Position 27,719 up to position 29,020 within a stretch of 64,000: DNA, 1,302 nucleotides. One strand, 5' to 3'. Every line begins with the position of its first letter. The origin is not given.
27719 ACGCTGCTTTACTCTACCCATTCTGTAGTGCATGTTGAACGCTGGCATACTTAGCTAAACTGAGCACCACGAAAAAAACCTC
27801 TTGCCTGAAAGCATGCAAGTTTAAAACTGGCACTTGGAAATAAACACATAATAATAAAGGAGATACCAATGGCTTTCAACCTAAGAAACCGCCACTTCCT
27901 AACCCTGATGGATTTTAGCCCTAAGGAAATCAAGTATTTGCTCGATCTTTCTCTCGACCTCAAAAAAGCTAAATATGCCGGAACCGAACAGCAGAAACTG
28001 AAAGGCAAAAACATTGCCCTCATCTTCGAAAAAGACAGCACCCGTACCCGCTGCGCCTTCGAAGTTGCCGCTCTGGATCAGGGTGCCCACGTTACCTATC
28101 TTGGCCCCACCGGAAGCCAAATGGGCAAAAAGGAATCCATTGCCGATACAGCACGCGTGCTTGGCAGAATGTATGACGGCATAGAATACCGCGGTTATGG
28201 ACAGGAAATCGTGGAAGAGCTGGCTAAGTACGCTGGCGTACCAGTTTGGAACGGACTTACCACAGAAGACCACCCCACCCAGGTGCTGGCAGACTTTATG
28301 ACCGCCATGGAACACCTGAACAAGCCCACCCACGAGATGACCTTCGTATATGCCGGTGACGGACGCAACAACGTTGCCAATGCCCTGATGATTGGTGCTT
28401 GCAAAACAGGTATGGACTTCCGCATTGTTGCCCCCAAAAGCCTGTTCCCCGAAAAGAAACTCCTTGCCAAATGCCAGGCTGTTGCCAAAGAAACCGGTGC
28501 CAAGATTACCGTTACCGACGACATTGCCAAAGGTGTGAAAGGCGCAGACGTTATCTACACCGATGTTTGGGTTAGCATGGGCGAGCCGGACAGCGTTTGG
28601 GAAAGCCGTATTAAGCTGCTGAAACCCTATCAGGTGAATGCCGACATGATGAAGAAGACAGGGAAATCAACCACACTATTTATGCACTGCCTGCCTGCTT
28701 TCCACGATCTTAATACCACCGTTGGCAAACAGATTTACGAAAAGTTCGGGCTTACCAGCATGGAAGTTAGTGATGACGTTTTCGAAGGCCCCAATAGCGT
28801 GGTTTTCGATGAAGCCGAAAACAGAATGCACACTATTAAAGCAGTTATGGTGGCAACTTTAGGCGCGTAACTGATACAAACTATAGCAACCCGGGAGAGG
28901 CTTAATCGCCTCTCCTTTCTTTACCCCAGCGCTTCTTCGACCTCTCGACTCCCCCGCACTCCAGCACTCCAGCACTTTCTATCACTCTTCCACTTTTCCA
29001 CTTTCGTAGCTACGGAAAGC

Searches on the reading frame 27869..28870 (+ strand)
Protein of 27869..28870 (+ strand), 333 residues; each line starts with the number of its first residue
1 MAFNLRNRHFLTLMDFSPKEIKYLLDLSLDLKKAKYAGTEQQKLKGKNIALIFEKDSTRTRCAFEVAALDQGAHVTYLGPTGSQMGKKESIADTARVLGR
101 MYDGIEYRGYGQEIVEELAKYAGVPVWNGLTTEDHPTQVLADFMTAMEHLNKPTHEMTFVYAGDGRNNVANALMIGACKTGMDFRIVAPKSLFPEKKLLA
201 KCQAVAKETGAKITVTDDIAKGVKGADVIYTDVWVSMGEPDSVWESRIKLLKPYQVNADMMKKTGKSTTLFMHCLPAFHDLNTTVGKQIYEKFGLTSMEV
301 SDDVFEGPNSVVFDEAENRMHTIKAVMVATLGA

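Call 14: search_protein_families(library=pfam, proteins=[window:27869-28870:+], max_evalue=0.001)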
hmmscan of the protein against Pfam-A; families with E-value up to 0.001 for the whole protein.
window:27869-28870:+ (333 aa): 2 families
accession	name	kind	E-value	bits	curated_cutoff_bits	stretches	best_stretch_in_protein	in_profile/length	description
PF00185.30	OTCace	-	3.5e-57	193.3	29.4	1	156-329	2-156/157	Aspartate/ornithine carbamoyltransferase, Asp/Orn binding domain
PF02729.26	OTCace_N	-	4.2e-49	166.9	29.9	1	8-148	1-148/148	Aspartate/ornithine carbamoyltransferase, carbamoyl-P binding domain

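Call 99: list_cluster_members(proteins=[window:27869-28870:+, window:20607-22718:-, window:17210-18463:-, window:55339-60117:+, window:31077-33656:+])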
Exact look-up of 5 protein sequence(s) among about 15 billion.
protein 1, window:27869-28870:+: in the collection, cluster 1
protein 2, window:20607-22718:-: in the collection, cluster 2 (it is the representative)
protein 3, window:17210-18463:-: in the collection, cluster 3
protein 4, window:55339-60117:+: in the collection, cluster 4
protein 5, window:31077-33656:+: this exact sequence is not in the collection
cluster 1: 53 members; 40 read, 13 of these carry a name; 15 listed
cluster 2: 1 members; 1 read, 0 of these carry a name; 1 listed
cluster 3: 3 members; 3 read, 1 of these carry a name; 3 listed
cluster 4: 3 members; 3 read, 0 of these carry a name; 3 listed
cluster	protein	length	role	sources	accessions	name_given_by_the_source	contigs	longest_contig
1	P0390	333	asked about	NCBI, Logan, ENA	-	-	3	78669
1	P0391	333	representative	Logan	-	-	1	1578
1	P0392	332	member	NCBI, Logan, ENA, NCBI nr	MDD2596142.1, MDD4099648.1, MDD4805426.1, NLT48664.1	MAG: ornithine carbamoyltransferase [Clostridiales bacterium] | ornithine carbamoyltransferase [Candidatus Cloacimonadota bacterium]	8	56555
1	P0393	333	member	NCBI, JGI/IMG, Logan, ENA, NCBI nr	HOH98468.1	MAG TPA: ornithine carbamoyltransferase [Candidatus Cloacimonadota bacterium] | ornithine carbamoyltransferase [Candidatus Cloacimonadota bacterium]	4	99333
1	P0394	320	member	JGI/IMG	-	ornithine carbamoyltransferase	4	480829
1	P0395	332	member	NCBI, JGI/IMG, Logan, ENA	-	ornithine carbamoyltransferase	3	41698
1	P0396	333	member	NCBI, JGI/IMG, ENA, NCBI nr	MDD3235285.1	MAG: ornithine carbamoyltransferase [Candidatus Cloacimonetes bacterium] | ornithine carbamoyltransferase [Candidatus Cloacimonadota bacterium]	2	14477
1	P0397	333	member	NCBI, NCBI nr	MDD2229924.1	MAG: ornithine carbamoyltransferase [Candidatus Cloacimonetes bacterium] | ornithine carbamoyltransferase [Candidatus Cloacimonadota bacterium]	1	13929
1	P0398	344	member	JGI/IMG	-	ornithine carbamoyltransferase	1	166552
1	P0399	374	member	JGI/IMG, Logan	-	ornithine carbamoyltransferase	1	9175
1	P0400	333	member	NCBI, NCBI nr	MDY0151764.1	MAG: ornithine carbamoyltransferase [Candidatus Cloacimonas sp.] | ornithine carbamoyltransferase [Candidatus Cloacimonas sp.]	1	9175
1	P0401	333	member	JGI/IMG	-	ornithine carbamoyltransferase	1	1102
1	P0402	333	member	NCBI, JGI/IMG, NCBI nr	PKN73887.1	MAG: ornithine carbamoyltransferase [Candidatus Cloacimonetes bacterium ...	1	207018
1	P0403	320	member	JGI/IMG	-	ornithine carbamoyltransferase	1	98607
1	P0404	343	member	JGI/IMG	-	ornithine carbamoyltransferase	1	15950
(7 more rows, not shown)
